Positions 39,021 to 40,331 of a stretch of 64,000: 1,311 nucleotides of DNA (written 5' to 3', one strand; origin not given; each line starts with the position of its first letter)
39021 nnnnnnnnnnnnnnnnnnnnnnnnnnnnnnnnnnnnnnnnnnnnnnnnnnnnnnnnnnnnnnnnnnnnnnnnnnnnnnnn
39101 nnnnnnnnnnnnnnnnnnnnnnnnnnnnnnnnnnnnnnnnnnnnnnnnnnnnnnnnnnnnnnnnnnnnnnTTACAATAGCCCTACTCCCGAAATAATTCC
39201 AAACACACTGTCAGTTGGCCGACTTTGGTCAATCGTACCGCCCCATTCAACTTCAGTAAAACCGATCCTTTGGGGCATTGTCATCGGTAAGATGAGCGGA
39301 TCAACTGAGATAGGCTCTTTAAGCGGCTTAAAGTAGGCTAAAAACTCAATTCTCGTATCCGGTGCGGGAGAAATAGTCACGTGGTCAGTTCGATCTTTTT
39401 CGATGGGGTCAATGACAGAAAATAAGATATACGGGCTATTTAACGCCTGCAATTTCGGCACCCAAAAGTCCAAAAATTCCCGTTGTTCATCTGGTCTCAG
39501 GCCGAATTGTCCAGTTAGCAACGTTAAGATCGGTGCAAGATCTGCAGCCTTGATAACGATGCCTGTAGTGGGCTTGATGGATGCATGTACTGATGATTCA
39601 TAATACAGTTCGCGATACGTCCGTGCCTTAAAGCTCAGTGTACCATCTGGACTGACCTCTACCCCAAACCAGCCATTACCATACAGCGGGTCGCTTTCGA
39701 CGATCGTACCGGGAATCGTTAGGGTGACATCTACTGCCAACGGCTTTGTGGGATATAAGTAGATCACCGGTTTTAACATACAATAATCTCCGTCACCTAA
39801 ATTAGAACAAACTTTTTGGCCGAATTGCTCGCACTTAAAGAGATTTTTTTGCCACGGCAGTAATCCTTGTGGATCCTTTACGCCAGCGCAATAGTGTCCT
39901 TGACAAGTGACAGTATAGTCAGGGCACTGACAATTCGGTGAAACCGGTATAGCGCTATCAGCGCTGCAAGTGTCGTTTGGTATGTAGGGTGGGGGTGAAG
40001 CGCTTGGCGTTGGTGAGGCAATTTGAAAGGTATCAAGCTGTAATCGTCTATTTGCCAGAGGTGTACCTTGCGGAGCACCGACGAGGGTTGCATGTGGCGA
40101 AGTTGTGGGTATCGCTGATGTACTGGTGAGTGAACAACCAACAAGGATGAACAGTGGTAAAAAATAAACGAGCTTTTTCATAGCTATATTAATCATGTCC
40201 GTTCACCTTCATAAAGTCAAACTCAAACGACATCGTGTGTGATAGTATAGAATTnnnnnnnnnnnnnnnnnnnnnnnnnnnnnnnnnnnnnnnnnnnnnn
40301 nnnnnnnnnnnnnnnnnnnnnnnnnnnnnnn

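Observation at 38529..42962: Five-gene array of two interleaved paralog families: TM-anchored proteins and Cys-rich lipoproteins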

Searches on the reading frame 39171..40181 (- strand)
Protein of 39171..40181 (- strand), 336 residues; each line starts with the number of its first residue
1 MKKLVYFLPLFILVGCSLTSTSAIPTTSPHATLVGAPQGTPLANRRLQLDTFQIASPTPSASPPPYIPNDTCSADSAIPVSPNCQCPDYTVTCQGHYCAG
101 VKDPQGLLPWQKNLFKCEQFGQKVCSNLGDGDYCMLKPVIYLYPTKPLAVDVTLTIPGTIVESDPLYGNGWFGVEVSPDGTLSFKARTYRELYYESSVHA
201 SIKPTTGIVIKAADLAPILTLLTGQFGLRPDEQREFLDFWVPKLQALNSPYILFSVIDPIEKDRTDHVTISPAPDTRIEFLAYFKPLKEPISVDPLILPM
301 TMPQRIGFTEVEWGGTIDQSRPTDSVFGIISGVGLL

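Call 3: search_protein_families(library=pfam, proteins=[window:39171-40181:-], max_evalue=1)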
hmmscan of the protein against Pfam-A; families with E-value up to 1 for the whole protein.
window:39171-40181:- (336 aa): 0 families

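Call 4: search_protein_families(library=ncbifam, proteins=[window:39171-40181:-], max_evalue=1)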
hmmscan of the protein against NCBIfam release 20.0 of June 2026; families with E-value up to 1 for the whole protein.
window:39171-40181:- (336 aa): 0 families

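Call 7: find_homologous_proteins(query=window:39171-40181:-)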
Query window:39171-40181:- (336 aa): 502 proteins with E <= 0.001 among 3023 candidates; the best 120 are listed.
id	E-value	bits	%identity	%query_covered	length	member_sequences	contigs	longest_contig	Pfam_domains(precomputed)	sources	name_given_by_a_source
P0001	1.5e-228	776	100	100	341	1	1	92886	-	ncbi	-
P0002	4.8e-100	353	51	97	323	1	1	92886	-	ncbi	-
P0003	2.6e-90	321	50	95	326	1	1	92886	-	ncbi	-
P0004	6.8e-76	274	49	94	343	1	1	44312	-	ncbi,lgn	-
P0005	9.0e-73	264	44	91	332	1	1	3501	-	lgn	-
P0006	1.9e-71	259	45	84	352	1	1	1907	-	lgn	-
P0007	3.8e-71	258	62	55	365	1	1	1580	-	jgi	jgi:hypothetical protein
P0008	3.1e-70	255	44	92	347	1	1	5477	-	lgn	-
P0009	7.7e-69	251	63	56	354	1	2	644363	-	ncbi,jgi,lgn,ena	-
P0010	4.6e-68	248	48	74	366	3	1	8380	-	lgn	-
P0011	5.4e-68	248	43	93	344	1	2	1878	-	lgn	-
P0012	1.4e-67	247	42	94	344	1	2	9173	-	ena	-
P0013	2.4e-67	246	43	93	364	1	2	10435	-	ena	-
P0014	4.7e-67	245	42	94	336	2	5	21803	-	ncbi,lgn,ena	-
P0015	4.9e-67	245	43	94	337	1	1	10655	-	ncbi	-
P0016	6.0e-67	244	42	93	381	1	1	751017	-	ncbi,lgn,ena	-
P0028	5.5e-64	235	45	86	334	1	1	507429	-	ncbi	-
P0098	1.6e-58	217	46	71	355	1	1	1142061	-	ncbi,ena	-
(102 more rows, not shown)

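Call 8: search_solved_structures(query=window:39171-40181:-, max_evalue=10)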
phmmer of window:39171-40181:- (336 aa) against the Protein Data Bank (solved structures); distinct sequences matched with E-value up to 10: 0.

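Call 19: find_encoding_contigs(protein=P0009, flank=6000, max_places=2)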
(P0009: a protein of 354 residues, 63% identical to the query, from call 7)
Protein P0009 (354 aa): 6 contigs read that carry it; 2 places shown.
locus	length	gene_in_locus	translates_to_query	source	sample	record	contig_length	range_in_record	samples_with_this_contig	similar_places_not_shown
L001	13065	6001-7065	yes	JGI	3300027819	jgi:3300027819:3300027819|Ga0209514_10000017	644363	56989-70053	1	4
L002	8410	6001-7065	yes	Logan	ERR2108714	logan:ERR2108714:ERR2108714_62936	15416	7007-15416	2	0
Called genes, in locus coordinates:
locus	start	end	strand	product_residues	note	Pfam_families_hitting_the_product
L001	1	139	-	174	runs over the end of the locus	PF09335:VTT_dom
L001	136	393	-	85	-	-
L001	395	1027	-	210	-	PF01195:Pept_tRNA_hydro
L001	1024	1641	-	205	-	PF03458:Gly_transporter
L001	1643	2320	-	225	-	PF00156:Pribosyltran, PF14681:UPRTase (faint)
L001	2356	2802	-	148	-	-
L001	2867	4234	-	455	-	PF27218:MJ0043_C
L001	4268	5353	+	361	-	-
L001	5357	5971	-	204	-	-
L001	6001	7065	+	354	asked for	-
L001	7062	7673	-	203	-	-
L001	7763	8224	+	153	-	-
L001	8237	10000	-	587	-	PF04675:DNA_ligase_A_N, PF01068:DNA_ligase_A_M, PF04679:DNA_ligase_A_C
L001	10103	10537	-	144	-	-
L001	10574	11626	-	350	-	PF02661:Fic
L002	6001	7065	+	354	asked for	-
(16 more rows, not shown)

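Call 20: find_encoding_contigs(protein=P0016, flank=6000, max_places=2)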
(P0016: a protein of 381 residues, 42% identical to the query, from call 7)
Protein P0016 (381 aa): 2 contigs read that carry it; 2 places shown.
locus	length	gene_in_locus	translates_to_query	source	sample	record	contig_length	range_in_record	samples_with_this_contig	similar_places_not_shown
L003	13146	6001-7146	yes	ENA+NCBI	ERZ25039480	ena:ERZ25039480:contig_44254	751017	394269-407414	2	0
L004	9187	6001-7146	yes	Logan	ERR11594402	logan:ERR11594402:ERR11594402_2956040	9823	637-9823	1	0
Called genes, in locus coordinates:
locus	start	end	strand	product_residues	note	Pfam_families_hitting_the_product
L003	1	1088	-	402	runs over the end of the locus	PF04851:ResIII, PF00270:DEAD, PF00271:Helicase_C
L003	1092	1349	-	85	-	PF00076:RRM_1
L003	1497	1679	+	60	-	-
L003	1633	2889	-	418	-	PF00512:HisKA, PF02518:HATPase_c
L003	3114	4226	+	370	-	PF13167:GTP-bdg_N, PF03193:RsgA_GTPase (faint), PF16360:GTP-bdg_M, PF01926:MMR_HSR1, PF02421:FeoB_N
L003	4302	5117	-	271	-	-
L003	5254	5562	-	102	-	PF03819:MazG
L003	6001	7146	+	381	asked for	-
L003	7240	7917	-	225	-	-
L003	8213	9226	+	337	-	PF10102:DUF2341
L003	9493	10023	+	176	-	-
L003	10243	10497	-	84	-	PF01541:GIY-YIG, PF10544:T5orf172 (weak)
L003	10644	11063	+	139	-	PF24585:YunG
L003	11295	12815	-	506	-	PF00083:Sugar_tr (weak), PF07690:MFS_1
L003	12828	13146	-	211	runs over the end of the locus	PF25973:BSH_CzcB (weak), PF25990:Beta-barrel_YknX (weak)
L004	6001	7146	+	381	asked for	-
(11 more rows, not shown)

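Call 24: predict_structure(alignment_id=A3)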
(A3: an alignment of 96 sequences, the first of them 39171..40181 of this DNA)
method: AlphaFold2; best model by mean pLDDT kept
length: 336 residues; sequences in the alignment: 96
mean_pLDDT: 78.3   pTM: 0.64
mean pLDDT of the five models: 78.3, 78.1, 77.9, 77.5, 76.6
residues with pLDDT >= 90: 151; 70-90: 72; 50-70: 72; < 50: 41
segments of 3 or more residues with pLDDT < 50: 29-36, 58-69, 327-336
pLDDT, mean of each block of 10 residues (from residue 1): 66 66 50 43 54 47 41 65 74 91 69 68 76 76 98 87 85 97 95 79 92 98 97 92 89 95 91 98 95 94 97 90 55 33
secondary structure, 60 per line:
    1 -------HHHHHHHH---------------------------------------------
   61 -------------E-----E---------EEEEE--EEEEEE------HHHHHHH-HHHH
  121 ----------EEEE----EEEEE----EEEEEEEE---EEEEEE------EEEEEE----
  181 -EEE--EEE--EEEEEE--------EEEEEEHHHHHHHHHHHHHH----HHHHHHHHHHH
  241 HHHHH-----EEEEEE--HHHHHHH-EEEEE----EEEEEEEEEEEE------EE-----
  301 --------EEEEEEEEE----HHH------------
elements in order: H8-15 E90-94 E97-102 H109-115 H117-120 E131-134 E139-143 E148-155 E159-164 E171-176 E182-184 E187-189 E192-197 E206-211 H212-225 H230-245 E251-256 H259-265 E267-271 E276-287 E309-317

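Call 28: find_encoding_contigs(protein=P0098, flank=6000, max_places=1)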
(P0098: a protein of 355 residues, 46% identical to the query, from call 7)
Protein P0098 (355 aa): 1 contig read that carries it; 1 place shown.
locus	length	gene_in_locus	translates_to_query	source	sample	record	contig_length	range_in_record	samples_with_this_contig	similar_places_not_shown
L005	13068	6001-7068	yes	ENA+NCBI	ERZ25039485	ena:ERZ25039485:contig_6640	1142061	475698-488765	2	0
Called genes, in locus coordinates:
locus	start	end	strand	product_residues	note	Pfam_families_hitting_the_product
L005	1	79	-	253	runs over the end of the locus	PF01182:Glucosamine_iso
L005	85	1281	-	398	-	PF02163:Peptidase_M50, PF13180:PDZ_2 (weak), PF17820:PDZ_6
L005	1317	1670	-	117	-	PF05635:23S_rRNA_IVP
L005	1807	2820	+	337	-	-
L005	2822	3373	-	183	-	PF01765:RRF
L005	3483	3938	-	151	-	PF25025:EF-Ts_N (weak), PF00889:EF_TS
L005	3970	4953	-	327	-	PF00318:Ribosomal_S2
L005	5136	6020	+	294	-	PF00092:VWA, PF13519:VWA_2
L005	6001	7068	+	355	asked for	-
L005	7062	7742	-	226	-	-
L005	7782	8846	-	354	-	PF00464:SHMT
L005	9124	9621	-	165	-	PF00186:DHFR_1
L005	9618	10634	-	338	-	PF00303:Thymidylat_synt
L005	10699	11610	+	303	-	PF00005:ABC_tran, PF13304:AAA_21 (faint)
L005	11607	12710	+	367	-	PF12698:ABC2_membrane_3, PF01061:ABC2_membrane, PF12730:ABC2_membrane_4 (weak)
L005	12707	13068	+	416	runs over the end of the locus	PF12698:ABC2_membrane_3, PF12679:ABC2_membrane_2 (weak), PF01061:ABC2_membrane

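Call 29: find_encoding_contigs(protein=P0028, flank=6000, max_places=1)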
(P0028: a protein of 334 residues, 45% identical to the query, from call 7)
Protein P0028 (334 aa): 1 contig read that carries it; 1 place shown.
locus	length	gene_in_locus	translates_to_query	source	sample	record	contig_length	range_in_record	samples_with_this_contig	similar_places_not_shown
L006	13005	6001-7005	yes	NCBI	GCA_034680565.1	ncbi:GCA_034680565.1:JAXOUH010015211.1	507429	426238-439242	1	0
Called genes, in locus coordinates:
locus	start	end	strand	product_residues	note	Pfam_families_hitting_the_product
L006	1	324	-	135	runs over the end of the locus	PF15919:HicB_lk_antitox (weak), PF21748:UPF0150 (weak), PF05534:HicB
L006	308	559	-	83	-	PF07927:HicA_toxin (weak)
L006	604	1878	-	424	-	PF03551:PadR (faint), PF08461:WHD_RNase_R (faint), PF21476:PF0610-like_N (faint)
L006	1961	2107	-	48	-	-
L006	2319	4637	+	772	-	PF00912:Transgly, PF00905:Transpeptidase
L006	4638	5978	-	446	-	-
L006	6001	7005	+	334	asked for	-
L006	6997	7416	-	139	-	-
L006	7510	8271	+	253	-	PF06482:Endostatin (weak), PF07588:DUF1554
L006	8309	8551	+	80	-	PF00584:SecE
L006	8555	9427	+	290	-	PF02357:NusG, PF00467:KOW (weak)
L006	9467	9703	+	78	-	-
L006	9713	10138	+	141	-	PF03946:Ribosomal_L11_N, PF00298:Ribosomal_L11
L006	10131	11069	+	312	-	PF00687:Ribosomal_L1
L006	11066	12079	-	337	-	PF03706:LPG_synthase_TM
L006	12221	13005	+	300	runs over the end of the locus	PF00404:Dockerin_1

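Call 36: find_related_loci(query=A3, collection=genome_contigs, flank=5000)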
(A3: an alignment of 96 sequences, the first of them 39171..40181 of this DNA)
Query A3 (336 aa) in genome_contigs; peptide patterns used: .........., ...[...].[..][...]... (x = any residue, [..] = any of these).
599 stretches matched a pattern (row limit reached: there are more); 554 encode a relative of the query (tblastn E <= 1e-3); the best 80 are kept; 80 distinct loci.
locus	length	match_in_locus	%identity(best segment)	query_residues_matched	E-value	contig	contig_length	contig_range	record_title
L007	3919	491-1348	46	47-320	1e-72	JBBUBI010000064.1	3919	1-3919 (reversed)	MAG: Patescibacteria group bacterium isolate H52-bin033_1 H52_bin033_1_000000000064, whole genome shotgun sequence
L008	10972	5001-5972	41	31-320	8e-68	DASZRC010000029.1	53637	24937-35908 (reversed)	MAG TPA_asm: Patescibacteria group bacterium isolate SMAG_U6014 k141_873103, whole genome shotgun sequence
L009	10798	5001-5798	46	60-320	6e-67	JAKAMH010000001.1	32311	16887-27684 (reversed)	MAG: bacterium isolate WY5.bin164 NODE_2006_length_32311_cov_1.105643, whole genome shotgun sequence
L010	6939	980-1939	41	5-320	9e-66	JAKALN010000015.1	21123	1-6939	MAG: bacterium isolate WY5.bin128 NODE_3912_length_21123_cov_9.488760, whole genome shotgun sequence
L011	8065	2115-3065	39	1-317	8e-63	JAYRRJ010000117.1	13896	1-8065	MAG: Candidatus Levyibacteriota bacterium isolate XM1_ASGE3bin.27 k141_756325, whole genome shotgun sequence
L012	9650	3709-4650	41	4-323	8e-63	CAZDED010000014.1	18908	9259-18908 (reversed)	MAG TPA_asm: uncultured Gammaproteobacteria bacterium isolate SRP278252_co2_138 genome assembly, contig: NODE_5984_lengt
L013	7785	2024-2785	45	72-324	1e-61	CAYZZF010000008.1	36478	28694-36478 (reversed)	MAG TPA_asm: uncultured Gammaproteobacteria bacterium isolate SRP093762_co1_95 genome assembly, contig: NODE_702_length_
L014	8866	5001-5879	43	45-321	5e-67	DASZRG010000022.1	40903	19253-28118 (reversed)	MAG TPA_asm: Patescibacteria group bacterium isolate SMAG_U6018 k141_789588, whole genome shotgun sequence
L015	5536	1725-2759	39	10-319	2e-59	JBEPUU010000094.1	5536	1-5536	MAG: bacterium isolate 22E.metabat2_refined.014_sub NODE_15677_length_5536_cov_5.468345, whole genome shotgun sequence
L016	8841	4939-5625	44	84-319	4e-58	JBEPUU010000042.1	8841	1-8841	MAG: bacterium isolate 22E.metabat2_refined.014_sub NODE_7496_length_8841_cov_5.864102, whole genome shotgun sequence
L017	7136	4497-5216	47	72-320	4e-64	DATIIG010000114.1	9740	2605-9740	MAG TPA_asm: Candidatus Saccharimonadales bacterium isolate SMAG_U15658 k141_235027, whole genome shotgun sequence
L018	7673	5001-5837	39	37-320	4e-56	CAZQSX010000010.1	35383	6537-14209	MAG TPA_asm: uncultured Gammaproteobacteria bacterium isolate SRP342105_co2_380 genome assembly, contig: NODE_1191_lengt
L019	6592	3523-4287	44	52-318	1e-53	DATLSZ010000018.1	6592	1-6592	MAG TPA_asm: Candidatus Acidiferrales bacterium isolate SMAG_U13943 k141_118737, whole genome shotgun sequence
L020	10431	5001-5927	37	21-318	3e-53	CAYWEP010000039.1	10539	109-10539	MAG TPA_asm: uncultured Gammaproteobacteria bacterium isolate SRP269290_co3_1003 genome assembly, contig: NODE_7968_leng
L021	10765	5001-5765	39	57-319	5e-52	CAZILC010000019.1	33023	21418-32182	MAG TPA_asm: uncultured Gammaproteobacteria bacterium isolate SRP200132_co1_59 genome assembly, contig: NODE_2246_length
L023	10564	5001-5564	40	123-316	2e-32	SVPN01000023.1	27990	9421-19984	MAG: Oscillospiraceae bacterium isolate SIG592 NODE_34158_length_27990_cov_2.303880, whole genome shotgun sequence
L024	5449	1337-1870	39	137-317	2e-31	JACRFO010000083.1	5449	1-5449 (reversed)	MAG: Candidatus Kerfeldbacteria bacterium isolate NC_groundwater_1727_Pr3_B-0.1um_56_8 SR-2_scaffold_141_2693102, whole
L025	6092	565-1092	39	136-317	6e-31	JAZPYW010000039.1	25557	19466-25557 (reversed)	MAG: Erysipelotrichaceae bacterium isolate T1900044646_TS20190112.MAGScoT_cleanbin_000031 SGB_1369_k141_1303735, whole g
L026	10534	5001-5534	38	137-317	5e-31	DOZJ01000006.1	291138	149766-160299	MAG TPA_asm: Candidatus Falkowbacteria bacterium isolate UBA11705 contig_1677, whole genome shotgun sequence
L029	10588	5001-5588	37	119-317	4e-30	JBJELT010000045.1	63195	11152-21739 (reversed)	MAG: Oliverpabstia sp. isolate SARD16_bin.044 NODE_187_length_63195_cov_30.660485, whole genome shotgun sequence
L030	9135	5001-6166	38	132-328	4e-30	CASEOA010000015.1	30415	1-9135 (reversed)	uncultured Eubacteriales bacterium isolate SI.A6.metabat-bins.59 genome assembly, contig: SI.A6.metabat-bins.59.fa_k141_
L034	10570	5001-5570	37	128-317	1e-29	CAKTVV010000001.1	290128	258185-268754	MAG: uncultured Eubacteriales bacterium isolate REFINED_METABAT215_TOP10_CONTIGS_1500_ASSEMBLY_K77_MERGED__Hadza_MoBio_h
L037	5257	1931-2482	36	135-321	3e-29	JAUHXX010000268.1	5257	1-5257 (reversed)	MAG: Bacteroidia bacterium isolate 3_bin.27 NODE_19530_length_5257_cov_0.809942, whole genome shotgun sequence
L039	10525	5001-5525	40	137-316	3e-29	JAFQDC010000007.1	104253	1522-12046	MAG: Clostridia bacterium isolate RGIG1710 Goat_Cecum-2__c86104, whole genome shotgun sequence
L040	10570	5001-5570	36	126-316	3e-29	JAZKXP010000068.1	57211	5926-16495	MAG: Alphaproteobacteria bacterium isolate T1900045117_TC20190111.MAGScoT_cleanbin_000024 SGB_4816_k141_2591014, whole g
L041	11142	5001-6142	39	137-322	3e-29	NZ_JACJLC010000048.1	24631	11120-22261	Pseudoflavonifractor phocaeensis strain An507 An507_contig-110_47, whole genome shotgun sequence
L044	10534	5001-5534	38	137-317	4e-29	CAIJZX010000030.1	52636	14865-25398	MAG: Candidatus Kerfeldbacteria bacterium isolate AlinenLipids_bin-4062 genome assembly, contig: bin-4062:30/42, whole g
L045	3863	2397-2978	36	114-315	5e-29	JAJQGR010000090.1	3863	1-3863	MAG: Lachnospiraceae bacterium isolate U.3_10 NODE_3175_length_3863_cov_6.053046, whole genome shotgun sequence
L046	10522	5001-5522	39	137-315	9e-29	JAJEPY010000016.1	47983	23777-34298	Hominicoprocola fusiformis strain CLA-AA-H269 NODE_16_length_47983_cov_22.716173, whole genome shotgun sequence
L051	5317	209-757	37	130-316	7e-29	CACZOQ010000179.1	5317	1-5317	MAG: uncultured Erysipelotrichaceae bacterium isolate RUG12809 genome assembly, contig: RUG12809_asm_179, whole genome s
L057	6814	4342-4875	40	137-316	6e-29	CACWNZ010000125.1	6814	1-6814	MAG: uncultured Ruminococcus sp. isolate RUG10755 genome assembly, contig: RUG10755_asm_125, whole genome shotgun sequen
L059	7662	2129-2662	34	137-317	2e-28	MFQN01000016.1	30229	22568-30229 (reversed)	MAG: Candidatus Magasanikbacteria bacterium RIFCSPLOWO2_12_FULL_43_12 rifcsplowo2_12_scaffold_3076, whole genome shotgun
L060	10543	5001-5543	36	137-319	2e-28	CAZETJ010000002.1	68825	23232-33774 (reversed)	MAG TPA_asm: uncultured Candidatus Saccharibacteria bacterium isolate binchicken_co50_391 genome assembly, contig: NODE_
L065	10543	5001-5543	37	130-315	6e-28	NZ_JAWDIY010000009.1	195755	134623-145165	Diplocloster hominis strain CSJ-3 CSJ-3_ctg009, whole genome shotgun sequence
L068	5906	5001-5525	36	137-316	3e-28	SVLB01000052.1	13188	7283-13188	MAG: Oscillospiraceae bacterium isolate SIG476 NODE_22164_length_13188_cov_2.157262, whole genome shotgun sequence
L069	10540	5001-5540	41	137-317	3e-28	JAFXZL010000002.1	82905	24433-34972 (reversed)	Candidatus Saccharibacteria bacterium isolate RGIG6886 Sheep_Rumen-5__c334738, whole genome shotgun sequence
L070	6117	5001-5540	35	137-319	3e-28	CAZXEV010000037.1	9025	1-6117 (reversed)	MAG TPA_asm: uncultured Gammaproteobacteria bacterium isolate SRP286056_co3_44 genome assembly, contig: NODE_9584_length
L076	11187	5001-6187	37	129-326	3e-28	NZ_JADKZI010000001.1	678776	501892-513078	Flavonifractor sp. AGMB03687 AGMB03687Contig1, whole genome shotgun sequence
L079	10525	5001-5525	38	137-316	7e-28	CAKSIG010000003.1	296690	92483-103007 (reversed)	MAG: uncultured Eubacteriales bacterium isolate REFINED_METABAT215_TOP10_CONTIGS_1500_ASSEMBLY_K77_MERGED__Hadza_MoBio_h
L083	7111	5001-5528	39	137-316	8e-28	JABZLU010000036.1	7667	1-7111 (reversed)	MAG: Solobacterium sp. isolate JCVI_43_bin.4 NODE_36_length_7667_cov_2.541897, whole genome shotgun sequence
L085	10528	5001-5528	39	137-316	2e-27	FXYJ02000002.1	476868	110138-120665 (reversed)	Ruminococcaceae bacterium HV4-5-B5C genome assembly, contig: NODE_2_length_476868_cov_898.915_ID_3, whole genome shotgun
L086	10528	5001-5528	36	137-316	1e-27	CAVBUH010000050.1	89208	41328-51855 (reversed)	Selenomonadaceae bacterium isolate SID5428-1_cleanbin_000005 genome assembly, contig: Spades_SID5428-1_contig_142, whole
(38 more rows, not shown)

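Call 37: search_protein_representatives(alignment_id=A3)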
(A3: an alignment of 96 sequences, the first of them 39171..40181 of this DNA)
Query: 96 sequences, 345 profile positions. Proteins with E-value up to 0.001 (for the whole library): 6770; up to 1e-10: 5576; up to 1e-30: 3098. The best 150 are listed.
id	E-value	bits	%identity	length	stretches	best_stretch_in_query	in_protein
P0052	7.1e-122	423.6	-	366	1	6-336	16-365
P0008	1.6e-121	422.4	-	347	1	14-337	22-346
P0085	4.0e-119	414.5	-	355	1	1-335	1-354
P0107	1.0e-118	413.2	-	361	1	1-336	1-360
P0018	6.1e-117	407.3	-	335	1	12-336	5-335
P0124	1.1e-115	403.2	-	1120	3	147-339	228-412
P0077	3.0e-114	398.5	-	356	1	3-337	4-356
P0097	1.2e-113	396.5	-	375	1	7-341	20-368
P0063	1.5e-113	396.2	-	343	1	3-341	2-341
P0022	2.3e-113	395.6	-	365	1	9-335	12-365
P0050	2.9e-113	395.2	-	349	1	5-335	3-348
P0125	6.5e-113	394.1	-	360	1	12-335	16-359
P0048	1.3e-112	393.1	-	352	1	1-337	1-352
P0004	6.4e-112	390.8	-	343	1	10-336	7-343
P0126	1.8e-111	389.4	-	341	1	5-337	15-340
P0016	3.2e-111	388.5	-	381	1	8-336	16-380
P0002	1.3e-110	386.5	-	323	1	14-341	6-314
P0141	1.6e-105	369.8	-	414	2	69-336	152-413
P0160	1.1e-100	353.9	-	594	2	67-336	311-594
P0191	7.1e-96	338.1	-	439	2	65-337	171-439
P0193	1.2e-95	337.3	-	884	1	35-334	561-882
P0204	1.3e-93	330.7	-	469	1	51-336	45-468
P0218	5.8e-90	318.6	-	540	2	43-335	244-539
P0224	6.5e-89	315.2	-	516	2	80-336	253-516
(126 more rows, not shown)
